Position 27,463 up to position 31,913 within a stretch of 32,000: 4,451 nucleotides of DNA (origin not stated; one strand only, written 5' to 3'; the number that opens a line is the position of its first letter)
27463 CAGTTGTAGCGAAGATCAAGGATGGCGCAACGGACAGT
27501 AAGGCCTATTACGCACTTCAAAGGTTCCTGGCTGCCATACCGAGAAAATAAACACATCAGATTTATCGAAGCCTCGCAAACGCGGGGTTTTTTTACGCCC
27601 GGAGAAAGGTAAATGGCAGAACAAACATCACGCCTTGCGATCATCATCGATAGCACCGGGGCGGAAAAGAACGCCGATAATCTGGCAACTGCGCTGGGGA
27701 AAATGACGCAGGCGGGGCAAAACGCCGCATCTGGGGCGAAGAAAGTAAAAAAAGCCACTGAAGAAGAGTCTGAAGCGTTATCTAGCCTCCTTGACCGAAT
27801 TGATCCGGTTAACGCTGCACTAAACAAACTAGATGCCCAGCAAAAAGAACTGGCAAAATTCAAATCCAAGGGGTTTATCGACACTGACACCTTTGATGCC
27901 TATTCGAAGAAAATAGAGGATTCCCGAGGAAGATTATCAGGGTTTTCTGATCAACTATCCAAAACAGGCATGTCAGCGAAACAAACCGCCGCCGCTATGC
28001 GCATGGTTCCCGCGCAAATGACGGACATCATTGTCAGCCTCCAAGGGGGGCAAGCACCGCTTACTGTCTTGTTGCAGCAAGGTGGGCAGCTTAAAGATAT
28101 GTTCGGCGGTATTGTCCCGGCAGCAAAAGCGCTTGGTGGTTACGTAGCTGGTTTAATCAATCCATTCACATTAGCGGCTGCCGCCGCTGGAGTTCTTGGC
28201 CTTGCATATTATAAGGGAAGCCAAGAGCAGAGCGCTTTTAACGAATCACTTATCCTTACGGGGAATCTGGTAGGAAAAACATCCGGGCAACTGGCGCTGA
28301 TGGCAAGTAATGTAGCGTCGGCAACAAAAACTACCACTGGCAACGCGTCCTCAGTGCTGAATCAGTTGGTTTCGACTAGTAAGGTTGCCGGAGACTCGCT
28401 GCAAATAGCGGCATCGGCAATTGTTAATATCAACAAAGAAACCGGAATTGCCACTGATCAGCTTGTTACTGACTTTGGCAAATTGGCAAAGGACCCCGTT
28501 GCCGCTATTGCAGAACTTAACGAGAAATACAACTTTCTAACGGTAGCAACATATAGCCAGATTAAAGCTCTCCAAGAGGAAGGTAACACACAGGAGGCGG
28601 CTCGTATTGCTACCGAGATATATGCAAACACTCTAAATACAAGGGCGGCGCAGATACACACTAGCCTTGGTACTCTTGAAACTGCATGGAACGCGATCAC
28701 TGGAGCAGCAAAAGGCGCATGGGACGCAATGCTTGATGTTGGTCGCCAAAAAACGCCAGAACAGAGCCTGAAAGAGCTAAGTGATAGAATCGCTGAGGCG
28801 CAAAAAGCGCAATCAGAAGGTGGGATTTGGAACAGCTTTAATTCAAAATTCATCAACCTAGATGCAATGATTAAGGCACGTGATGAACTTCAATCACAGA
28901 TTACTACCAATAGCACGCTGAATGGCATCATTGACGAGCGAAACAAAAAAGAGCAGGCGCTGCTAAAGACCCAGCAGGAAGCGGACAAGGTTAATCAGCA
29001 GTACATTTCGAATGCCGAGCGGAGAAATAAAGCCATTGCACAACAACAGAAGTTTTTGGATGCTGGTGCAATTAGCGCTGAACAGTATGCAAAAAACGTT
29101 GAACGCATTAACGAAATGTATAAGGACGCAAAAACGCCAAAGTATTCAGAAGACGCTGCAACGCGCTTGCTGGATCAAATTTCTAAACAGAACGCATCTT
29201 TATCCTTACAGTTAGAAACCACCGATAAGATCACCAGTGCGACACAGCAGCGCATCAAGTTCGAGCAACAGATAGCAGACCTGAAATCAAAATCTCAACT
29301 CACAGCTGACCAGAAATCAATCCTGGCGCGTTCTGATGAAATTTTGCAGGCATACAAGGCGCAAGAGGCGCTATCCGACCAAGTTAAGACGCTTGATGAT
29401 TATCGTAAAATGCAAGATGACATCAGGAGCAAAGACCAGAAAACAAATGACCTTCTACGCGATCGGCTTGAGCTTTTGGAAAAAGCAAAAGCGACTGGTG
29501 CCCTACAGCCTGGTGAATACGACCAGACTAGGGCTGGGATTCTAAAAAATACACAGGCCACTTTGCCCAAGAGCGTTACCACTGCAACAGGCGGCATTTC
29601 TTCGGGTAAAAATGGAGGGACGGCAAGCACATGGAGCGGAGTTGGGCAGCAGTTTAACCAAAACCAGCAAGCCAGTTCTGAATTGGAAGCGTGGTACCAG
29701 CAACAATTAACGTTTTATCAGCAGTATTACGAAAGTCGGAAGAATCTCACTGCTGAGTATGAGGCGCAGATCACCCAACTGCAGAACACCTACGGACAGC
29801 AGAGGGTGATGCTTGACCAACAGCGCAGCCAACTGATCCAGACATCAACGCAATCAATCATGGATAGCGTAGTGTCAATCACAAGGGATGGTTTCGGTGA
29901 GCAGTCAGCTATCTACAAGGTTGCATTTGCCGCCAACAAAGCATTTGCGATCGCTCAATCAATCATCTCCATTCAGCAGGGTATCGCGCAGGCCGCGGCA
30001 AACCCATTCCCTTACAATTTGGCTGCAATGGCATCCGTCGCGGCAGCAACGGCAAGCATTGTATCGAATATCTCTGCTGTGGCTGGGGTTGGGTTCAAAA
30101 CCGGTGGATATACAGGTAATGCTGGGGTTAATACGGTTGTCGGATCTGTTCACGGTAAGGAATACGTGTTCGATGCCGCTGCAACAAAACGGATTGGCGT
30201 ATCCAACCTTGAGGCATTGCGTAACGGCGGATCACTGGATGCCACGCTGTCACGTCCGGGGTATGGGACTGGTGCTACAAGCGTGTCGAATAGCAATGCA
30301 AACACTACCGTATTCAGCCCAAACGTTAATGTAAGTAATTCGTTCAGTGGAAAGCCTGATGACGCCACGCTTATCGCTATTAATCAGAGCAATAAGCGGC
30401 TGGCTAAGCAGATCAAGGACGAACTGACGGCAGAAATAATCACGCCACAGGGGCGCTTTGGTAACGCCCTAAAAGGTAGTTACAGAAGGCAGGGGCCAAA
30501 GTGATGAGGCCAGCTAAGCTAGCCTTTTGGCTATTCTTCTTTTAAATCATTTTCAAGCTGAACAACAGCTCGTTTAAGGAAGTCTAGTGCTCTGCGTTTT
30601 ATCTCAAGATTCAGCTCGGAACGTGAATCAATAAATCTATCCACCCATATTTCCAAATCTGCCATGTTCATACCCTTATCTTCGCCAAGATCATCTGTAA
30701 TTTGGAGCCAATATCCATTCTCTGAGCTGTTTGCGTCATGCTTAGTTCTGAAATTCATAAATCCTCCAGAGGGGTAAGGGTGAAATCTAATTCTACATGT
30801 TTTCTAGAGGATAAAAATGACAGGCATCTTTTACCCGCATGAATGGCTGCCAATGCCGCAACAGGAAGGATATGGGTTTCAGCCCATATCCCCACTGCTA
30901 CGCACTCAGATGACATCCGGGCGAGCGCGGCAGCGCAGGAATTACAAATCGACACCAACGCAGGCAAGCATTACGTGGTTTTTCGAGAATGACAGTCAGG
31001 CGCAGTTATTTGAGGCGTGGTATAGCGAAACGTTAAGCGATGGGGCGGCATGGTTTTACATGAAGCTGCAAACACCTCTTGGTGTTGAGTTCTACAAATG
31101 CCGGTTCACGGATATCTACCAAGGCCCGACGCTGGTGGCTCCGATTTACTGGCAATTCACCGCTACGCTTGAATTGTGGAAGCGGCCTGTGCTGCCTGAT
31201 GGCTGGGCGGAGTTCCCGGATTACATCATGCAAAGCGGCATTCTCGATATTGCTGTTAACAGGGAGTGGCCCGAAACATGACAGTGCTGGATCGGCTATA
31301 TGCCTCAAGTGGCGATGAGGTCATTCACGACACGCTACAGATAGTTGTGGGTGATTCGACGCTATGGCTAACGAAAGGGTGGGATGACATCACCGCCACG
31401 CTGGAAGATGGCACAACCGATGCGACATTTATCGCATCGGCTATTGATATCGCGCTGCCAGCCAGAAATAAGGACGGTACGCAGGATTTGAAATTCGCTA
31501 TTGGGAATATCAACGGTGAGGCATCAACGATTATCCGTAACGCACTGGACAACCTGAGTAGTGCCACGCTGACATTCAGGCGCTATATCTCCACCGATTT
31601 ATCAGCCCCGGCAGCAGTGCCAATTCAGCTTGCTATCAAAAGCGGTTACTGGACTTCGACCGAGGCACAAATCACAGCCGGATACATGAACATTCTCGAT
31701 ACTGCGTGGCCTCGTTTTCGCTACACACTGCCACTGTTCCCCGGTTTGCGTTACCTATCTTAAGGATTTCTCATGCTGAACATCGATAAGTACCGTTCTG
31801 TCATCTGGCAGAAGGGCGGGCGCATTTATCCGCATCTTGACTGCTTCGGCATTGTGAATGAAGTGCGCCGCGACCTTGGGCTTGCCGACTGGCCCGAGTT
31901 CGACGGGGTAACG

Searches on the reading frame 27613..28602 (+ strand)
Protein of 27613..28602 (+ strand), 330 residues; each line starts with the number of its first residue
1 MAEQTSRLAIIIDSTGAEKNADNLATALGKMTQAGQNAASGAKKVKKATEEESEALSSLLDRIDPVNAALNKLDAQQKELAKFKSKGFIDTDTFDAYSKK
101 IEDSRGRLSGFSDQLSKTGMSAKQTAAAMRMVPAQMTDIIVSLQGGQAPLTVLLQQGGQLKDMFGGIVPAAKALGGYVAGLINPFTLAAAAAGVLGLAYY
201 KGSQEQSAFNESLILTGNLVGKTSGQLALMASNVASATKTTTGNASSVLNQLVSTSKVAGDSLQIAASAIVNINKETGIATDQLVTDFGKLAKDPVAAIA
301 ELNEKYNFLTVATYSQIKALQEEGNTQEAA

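Call 72: find_related_loci(query=window:27613-28602:+, collection=viral_contigs, flank=4000)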
Query window:27613-28602:+ (330 aa) in viral_contigs; peptide patterns used: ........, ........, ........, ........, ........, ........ (x = any residue, [..] = any of these).
220 stretches matched a pattern; 201 encode a relative of the query (tblastn E <= 1e-3); the best 80 are kept; 80 distinct loci.
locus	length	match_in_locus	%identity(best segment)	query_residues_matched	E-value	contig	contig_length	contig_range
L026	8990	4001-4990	86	1-330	0e+0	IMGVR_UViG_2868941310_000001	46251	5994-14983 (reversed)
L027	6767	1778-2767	74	1-330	2e-160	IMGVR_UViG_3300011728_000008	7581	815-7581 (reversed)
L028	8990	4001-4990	73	1-330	9e-157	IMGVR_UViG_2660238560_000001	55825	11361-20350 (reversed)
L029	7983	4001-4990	72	1-330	7e-156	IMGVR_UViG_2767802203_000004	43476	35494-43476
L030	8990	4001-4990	72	1-330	2e-155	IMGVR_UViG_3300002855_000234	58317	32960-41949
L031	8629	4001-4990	70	1-330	5e-154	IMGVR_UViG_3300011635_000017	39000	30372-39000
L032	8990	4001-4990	72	1-330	2e-151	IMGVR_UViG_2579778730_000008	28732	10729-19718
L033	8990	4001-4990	69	1-330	3e-151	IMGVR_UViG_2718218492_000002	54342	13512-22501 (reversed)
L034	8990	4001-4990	70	1-330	6e-151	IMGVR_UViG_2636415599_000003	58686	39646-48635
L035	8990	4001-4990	70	1-330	5e-151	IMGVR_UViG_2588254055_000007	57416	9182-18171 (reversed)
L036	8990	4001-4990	70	1-330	7e-151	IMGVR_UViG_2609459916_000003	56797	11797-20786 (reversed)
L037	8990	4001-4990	70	1-330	8e-151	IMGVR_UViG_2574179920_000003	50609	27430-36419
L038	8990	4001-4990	70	1-330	1e-150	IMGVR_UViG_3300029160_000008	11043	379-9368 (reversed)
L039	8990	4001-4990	70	1-330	1e-150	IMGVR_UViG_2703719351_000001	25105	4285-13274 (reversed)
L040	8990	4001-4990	70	1-330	1e-150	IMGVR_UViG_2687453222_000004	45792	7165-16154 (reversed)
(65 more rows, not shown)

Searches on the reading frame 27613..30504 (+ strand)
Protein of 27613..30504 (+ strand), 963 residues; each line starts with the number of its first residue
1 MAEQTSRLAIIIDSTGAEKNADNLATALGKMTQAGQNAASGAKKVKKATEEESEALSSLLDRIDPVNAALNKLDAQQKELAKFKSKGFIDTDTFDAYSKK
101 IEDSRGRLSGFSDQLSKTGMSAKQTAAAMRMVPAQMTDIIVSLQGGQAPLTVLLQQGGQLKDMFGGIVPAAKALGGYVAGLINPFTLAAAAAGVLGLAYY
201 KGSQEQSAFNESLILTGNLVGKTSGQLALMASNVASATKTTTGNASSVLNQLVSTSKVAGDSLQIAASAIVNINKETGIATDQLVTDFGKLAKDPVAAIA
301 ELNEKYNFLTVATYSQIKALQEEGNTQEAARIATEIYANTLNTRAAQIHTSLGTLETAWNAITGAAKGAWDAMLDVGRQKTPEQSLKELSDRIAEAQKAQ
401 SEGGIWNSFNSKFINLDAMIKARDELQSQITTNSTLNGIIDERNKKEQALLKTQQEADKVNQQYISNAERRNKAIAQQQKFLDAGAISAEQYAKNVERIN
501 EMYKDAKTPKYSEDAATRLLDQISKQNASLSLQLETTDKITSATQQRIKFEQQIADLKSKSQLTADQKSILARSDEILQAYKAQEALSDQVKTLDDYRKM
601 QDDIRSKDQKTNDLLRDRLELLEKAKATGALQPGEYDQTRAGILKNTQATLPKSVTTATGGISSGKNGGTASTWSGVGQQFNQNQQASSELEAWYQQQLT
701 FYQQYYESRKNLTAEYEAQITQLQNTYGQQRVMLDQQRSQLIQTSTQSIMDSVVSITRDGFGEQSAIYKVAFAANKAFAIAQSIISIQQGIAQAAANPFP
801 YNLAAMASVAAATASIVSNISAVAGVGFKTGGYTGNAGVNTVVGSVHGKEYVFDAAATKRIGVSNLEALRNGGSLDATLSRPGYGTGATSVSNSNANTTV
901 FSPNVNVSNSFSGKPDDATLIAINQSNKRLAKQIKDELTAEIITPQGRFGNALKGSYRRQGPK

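Call 5: search_protein_families(library=pfam, proteins=[window:27613-30504:+], max_evalue=0.1)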
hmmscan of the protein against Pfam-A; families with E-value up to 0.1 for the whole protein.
window:27613-30504:+ (963 aa): 2 families
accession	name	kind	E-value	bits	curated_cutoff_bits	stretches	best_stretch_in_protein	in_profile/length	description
PF06791.18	TMP_2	-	1.3e-75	254.1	30.2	1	114-318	2-208/208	Prophage tail length tape measure protein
PF24622.1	TMP_4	-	6.9e-25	87.4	27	1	513-587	1-76/77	Tape measure protein domain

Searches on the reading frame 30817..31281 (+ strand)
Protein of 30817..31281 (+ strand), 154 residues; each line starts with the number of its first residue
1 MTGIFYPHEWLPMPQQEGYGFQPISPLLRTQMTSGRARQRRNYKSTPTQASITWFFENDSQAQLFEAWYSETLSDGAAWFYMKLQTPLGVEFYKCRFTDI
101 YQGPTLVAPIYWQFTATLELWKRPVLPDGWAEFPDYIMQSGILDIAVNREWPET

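Call 5: search_protein_families(library=pfam, proteins=[window:30817-31281:+], max_evalue=0.1)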
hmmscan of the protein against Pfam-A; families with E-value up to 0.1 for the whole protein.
window:30817-31281:+ (154 aa): 0 families

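Call 9: search_protein_families(library=phrogs, proteins=[window:30817-31281:+], max_evalue=0.01)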
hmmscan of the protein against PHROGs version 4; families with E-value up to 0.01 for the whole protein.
window:30817-31281:+ (154 aa): 1 family
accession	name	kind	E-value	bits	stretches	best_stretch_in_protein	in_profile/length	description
phrog_384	-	head and packaging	2.2e-57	196.2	1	1-153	127-284/393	virion structural protein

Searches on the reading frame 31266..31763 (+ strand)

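Call 9: search_protein_families(library=phrogs, proteins=[window:31266-31763:+], max_evalue=0.01)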
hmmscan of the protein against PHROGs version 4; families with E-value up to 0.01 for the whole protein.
window:31266-31763:+ (165 aa): 1 family
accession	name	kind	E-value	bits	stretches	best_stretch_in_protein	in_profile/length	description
phrog_396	-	tail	1.6e-48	165.6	1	5-164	3-164/164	minor tail protein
